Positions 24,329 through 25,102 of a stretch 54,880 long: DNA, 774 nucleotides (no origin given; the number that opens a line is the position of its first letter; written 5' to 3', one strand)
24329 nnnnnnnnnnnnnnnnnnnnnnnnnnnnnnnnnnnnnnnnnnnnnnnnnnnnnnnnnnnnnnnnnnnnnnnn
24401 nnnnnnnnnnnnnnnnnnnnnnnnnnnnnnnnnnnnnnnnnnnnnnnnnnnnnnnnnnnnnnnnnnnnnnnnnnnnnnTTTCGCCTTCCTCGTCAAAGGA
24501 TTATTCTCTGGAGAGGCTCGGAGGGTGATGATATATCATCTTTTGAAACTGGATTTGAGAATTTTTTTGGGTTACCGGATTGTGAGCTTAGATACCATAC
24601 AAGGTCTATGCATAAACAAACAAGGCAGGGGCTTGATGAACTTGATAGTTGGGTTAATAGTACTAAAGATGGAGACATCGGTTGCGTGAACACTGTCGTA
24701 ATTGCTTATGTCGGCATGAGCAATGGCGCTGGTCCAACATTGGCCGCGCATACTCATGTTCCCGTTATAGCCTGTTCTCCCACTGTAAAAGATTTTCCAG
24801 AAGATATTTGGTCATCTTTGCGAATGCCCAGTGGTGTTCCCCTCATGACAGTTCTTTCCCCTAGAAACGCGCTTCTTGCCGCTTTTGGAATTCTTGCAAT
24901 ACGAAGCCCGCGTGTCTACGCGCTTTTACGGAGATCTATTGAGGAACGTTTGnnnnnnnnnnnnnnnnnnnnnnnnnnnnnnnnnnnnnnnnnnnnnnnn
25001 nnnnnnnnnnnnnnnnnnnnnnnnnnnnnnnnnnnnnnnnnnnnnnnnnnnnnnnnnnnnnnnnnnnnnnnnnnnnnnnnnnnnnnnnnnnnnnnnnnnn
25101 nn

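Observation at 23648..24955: Animal-type fused SAICAR synthetase/PurE (PAICS-like) gene standing alone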

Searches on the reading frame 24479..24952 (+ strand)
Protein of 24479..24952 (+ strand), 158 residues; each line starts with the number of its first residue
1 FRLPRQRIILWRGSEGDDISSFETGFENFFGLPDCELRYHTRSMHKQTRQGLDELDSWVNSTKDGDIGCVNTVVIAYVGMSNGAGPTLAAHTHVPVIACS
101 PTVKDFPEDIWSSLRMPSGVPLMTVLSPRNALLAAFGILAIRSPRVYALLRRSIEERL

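Call 25: search_solved_structures(query=window:24479-24952:+, max_evalue=1, show_alignments=5)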
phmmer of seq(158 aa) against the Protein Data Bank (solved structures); distinct sequences matched with E-value up to 1: 32.
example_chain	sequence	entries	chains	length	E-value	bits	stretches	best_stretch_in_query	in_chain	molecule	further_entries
2h31_A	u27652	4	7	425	1.7e-16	63.4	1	29-154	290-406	Multifunctional protein ADE2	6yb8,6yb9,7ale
4ja0_A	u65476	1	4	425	1.5e-13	53.9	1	43-151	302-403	Phosphoribosylaminoimidazole carboxylase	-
3rg8_A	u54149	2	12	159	1.2e-06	31.5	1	75-144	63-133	Phosphoribosylaminoimidazole carboxylase, PurE protein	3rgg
5c5d_A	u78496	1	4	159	1.2e-06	31.5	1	75-144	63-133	phosphoribosylaminoimidazole carboxylase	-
3trh_A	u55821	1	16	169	3.8e-05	26.6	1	11-146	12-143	Phosphoribosylaminoimidazole carboxylase carboxyltransferase subunit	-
1o4v_A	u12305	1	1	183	0.00023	24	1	73-150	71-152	phosphoribosylaminoimidazole mutase PurE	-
2ywx_A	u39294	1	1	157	0.0023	20.8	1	73-147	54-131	Phosphoribosylaminoimidazole carboxylase catalytic subunit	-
2fw8_A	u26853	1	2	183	0.0056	19.5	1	72-150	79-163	N5-carboxyaminoimidazole ribonucleotide mutase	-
2fwa_A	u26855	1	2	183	0.013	18.3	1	71-150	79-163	N5-carboxyaminoimidazole ribonucleotide mutase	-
4ycb_A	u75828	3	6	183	0.028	17.3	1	71-150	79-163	N5-carboxyaminoimidazole ribonucleotide mutase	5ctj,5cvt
4ycc_A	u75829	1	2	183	0.028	17.3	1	71-150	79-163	N5-carboxyaminoimidazole ribonucleotide mutase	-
4zjy_A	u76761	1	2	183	0.036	16.9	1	73-150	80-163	N5-carboxyaminoimidazole ribonucleotide mutase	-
4z7j_A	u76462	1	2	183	0.036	16.9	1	73-150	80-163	N5-carboxyaminoimidazole ribonucleotide mutase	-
2fw6_A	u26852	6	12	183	0.037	16.9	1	73-150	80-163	N5-carboxyaminoimidazole ribonucleotide mutase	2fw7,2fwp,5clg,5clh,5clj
4zk2_A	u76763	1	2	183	0.037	16.9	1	73-150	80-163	N5-carboxyaminoimidazole ribonucleotide mutase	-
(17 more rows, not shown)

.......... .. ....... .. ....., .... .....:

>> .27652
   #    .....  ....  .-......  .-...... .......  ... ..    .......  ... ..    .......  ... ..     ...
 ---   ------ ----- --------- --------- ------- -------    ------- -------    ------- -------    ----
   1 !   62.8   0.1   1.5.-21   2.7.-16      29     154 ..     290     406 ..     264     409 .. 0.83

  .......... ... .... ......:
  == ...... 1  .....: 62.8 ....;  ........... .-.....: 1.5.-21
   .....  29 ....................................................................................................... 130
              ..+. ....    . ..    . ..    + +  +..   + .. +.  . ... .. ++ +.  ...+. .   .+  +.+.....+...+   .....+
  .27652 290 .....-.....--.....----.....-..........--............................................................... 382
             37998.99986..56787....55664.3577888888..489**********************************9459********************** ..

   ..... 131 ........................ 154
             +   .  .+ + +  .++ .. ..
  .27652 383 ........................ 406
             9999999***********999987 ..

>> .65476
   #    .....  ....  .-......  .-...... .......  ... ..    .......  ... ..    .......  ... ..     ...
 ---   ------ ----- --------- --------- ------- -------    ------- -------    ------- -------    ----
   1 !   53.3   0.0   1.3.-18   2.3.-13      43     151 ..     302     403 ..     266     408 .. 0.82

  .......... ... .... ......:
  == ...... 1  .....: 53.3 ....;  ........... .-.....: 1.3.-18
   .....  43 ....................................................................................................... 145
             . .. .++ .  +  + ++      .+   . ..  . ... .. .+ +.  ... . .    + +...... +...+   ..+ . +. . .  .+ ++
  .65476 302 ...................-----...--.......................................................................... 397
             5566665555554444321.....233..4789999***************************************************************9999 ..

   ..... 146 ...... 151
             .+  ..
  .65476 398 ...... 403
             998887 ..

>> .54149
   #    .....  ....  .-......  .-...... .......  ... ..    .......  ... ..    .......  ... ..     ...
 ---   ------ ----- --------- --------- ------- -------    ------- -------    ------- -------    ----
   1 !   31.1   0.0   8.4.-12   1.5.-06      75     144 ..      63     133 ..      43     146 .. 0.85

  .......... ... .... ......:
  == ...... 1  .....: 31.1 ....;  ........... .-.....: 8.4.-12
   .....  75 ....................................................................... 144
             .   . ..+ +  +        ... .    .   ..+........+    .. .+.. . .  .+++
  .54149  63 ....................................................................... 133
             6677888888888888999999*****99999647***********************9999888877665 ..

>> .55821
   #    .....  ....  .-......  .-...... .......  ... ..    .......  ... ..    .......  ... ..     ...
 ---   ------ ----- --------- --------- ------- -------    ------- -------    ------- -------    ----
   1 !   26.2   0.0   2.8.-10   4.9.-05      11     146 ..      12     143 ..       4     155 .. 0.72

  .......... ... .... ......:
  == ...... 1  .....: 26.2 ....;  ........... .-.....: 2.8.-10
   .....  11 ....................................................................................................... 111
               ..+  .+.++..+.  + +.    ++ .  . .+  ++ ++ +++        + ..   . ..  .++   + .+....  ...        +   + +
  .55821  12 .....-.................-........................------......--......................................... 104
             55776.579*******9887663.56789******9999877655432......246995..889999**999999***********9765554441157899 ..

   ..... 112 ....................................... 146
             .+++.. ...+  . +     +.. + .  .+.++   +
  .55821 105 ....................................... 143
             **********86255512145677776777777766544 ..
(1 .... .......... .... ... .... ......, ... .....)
